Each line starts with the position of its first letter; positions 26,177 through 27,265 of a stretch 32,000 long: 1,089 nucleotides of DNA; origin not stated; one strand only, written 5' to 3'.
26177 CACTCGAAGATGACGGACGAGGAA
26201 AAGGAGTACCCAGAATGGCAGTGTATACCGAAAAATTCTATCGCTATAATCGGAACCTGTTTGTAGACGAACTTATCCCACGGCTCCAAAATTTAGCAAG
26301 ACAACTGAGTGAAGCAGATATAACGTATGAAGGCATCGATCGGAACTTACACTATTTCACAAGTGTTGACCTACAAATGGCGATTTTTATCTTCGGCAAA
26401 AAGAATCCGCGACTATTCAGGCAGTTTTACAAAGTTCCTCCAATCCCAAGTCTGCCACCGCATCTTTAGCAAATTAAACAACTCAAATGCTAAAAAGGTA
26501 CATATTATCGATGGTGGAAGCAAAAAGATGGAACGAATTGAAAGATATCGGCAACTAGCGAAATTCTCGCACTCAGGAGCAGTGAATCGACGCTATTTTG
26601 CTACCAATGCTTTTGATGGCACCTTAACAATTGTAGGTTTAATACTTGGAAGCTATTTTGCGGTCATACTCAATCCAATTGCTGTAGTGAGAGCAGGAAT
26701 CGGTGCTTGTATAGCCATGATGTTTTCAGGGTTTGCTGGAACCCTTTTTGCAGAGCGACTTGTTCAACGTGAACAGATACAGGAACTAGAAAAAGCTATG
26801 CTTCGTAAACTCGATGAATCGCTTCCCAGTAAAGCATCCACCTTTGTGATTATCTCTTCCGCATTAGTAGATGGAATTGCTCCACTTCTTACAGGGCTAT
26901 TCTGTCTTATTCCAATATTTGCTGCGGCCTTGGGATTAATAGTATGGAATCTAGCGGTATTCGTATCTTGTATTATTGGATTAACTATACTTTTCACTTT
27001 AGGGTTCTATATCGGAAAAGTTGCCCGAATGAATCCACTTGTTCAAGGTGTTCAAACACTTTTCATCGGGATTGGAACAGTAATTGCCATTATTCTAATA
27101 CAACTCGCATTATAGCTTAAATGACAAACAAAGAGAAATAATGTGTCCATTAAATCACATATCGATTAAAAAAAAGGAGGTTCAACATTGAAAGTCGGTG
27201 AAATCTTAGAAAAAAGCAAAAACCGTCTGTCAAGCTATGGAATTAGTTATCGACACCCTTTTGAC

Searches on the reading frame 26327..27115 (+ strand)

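Call 104: search_protein_families(library=pfam, proteins=[window:26327-27115:+], max_evalue=0.0001)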
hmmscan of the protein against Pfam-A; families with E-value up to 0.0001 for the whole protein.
window:26327-27115:+ (262 aa): 1 family
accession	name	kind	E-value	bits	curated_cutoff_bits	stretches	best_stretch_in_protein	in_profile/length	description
PF01988.24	VIT1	-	2e-08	34.7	28.1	1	156-257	115-211/214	VIT family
